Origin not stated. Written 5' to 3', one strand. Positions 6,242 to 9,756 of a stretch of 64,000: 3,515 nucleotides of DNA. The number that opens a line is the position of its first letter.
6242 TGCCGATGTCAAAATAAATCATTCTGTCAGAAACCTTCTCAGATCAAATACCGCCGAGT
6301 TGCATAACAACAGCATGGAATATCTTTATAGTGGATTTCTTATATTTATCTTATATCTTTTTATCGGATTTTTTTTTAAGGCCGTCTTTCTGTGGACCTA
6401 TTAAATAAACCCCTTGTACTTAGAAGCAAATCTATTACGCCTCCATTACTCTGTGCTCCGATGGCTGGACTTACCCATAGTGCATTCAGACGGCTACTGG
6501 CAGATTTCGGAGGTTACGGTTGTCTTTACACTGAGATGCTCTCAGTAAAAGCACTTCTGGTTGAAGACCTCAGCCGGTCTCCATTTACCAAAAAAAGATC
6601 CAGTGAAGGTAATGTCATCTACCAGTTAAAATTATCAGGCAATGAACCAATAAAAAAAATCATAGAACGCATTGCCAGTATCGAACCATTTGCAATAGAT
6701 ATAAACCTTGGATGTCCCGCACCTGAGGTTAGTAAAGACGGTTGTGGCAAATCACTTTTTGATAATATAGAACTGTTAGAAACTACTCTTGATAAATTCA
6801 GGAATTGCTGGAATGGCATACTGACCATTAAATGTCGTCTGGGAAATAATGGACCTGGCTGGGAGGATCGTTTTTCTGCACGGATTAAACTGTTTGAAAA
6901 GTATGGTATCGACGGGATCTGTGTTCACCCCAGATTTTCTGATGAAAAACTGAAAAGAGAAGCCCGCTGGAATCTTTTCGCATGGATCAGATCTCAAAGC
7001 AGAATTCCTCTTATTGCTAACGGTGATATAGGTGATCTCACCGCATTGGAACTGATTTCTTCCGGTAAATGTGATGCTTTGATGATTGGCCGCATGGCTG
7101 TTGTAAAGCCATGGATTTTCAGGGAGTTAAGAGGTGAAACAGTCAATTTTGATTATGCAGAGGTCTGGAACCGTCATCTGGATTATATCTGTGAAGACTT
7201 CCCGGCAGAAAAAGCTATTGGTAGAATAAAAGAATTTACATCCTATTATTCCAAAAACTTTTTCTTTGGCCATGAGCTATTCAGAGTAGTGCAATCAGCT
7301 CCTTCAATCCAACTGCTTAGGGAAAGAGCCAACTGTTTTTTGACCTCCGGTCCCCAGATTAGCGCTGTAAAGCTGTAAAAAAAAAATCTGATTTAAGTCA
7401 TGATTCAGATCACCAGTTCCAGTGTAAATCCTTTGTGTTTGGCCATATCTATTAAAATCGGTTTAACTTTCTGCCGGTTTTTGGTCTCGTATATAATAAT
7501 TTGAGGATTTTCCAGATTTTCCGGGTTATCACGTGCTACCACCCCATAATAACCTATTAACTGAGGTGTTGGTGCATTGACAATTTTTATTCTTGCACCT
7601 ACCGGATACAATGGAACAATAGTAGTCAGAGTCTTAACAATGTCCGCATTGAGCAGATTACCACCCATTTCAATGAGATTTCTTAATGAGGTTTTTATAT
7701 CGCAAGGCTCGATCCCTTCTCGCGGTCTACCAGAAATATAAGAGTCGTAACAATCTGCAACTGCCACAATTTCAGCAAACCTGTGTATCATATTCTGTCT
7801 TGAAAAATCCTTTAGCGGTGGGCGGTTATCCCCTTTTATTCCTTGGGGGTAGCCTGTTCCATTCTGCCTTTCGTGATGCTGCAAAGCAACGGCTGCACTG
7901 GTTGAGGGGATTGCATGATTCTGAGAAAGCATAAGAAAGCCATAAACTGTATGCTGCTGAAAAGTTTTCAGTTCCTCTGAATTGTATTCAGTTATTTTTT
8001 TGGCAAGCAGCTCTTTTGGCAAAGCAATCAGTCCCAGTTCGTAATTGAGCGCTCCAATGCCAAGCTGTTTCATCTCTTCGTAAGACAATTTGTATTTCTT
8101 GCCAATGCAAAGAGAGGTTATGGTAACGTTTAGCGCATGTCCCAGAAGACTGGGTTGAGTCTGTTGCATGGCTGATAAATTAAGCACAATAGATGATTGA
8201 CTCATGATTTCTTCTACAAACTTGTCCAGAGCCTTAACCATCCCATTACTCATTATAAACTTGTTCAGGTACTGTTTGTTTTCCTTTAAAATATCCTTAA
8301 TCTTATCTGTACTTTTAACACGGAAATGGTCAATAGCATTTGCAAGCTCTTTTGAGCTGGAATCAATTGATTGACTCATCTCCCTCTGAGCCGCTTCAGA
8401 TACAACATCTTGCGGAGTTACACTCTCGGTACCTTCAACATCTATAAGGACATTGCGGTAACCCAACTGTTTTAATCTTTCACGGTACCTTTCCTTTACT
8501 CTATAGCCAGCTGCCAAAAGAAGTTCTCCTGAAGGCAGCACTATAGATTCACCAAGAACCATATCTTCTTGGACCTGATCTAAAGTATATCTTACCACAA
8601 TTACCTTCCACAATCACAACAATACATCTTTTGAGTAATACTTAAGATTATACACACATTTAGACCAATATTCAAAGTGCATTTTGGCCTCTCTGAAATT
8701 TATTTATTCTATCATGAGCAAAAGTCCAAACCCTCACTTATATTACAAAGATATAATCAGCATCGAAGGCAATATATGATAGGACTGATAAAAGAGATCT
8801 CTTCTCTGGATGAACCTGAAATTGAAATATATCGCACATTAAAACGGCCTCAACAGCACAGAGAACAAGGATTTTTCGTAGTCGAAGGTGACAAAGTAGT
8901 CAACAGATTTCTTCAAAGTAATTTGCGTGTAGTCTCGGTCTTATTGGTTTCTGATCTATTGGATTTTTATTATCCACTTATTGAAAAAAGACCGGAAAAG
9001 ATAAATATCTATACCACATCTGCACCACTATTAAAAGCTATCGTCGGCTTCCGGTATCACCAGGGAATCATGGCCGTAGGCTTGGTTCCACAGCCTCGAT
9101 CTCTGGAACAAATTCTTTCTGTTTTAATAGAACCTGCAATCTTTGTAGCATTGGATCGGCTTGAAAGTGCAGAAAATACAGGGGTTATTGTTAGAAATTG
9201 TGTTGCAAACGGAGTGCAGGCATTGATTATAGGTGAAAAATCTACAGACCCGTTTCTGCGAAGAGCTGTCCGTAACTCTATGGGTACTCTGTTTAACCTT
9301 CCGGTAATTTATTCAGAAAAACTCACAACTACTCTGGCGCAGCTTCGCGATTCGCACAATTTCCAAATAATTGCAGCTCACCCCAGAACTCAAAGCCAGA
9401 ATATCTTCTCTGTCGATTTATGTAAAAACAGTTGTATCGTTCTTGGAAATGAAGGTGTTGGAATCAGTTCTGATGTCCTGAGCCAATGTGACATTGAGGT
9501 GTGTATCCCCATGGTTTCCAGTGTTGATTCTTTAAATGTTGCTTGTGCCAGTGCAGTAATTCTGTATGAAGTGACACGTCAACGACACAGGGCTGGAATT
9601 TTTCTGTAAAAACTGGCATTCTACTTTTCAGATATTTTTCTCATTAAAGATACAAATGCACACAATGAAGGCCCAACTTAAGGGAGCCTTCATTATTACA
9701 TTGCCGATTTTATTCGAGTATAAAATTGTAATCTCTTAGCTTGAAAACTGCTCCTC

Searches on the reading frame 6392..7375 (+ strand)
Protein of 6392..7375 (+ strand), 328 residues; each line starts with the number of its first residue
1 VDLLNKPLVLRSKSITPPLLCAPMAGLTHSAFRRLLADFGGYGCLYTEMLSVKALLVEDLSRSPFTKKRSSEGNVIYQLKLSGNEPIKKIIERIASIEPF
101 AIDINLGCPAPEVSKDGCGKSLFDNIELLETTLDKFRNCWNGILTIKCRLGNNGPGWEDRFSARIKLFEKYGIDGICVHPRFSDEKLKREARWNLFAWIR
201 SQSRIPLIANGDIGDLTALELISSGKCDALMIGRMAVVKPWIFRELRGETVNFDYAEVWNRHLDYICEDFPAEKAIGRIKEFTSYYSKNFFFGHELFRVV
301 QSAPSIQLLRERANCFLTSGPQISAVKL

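Call 6: search_protein_families(library=pfam, proteins=[window:6392-7375:+], max_evalue=1)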
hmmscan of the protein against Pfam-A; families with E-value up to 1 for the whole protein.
window:6392-7375:+ (328 aa): 2 families
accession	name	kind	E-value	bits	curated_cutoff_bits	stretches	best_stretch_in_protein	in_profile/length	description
PF01207.24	Dus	-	5.5e-39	134.5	20.4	1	21-289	2-278/311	Dihydrouridine synthase (Dus)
PF00478.31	IMPDH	-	0.41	10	25.6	1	14-134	32-83/345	IMP dehydrogenase / GMP reductase domain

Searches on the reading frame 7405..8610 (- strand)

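Call 6: search_protein_families(library=pfam, proteins=[window:7405-8610:-], max_evalue=1)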
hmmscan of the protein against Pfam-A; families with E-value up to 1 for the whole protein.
window:7405-8610:- (401 aa): 7 families
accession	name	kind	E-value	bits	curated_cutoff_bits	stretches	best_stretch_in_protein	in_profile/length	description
PF13487.12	HD_5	-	1.4e-17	64.4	27.2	1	150-264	9-124/170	HD domain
PF01966.28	HD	-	0.0007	20.3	22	1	157-289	3-114/116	HD domain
PF00378.25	ECH_1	-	0.016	15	27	1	63-134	172-243/251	Enoyl-CoA hydratase/isomerase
PF01193.29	RNA_pol_L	-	0.069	13.3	24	1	51-75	44-68/74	RNA polymerase Rpb3/Rpb11 dimerisation domain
PF01868.21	RNase_P-MRP_p29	-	0.097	13.1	27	1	337-366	9-38/84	Ribonuclease P/MRP, subunit p29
PF11871.13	DUF3391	-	0.12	13.3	27.8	1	44-119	41-122/136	Domain of unknown function (DUF3391)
PF01177.27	Asp_Glu_race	-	0.21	11.8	31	1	31-90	113-175/211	Asp/Glu/Hydantoin racemase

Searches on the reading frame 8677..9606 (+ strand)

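Call 6: search_protein_families(library=pfam, proteins=[window:8677-9606:+], max_evalue=1)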
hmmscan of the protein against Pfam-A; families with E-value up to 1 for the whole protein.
window:8677-9606:+ (310 aa): 3 families
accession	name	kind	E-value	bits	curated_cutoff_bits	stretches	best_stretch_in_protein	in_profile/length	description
PF00588.24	SpoU_methylase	-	6.1e-35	120.8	29.7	1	155-297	2-142/142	SpoU rRNA Methylase family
PF22435.1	MRM3-like_sub_bind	-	3.3e-05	24.7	27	1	47-133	2-84/84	MRM3-like substrate binding domain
PF08032.17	SpoU_sub_bind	-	0.015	16.1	22.8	1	68-134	1-69/76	RNA 2'-O ribose methyltransferase substrate binding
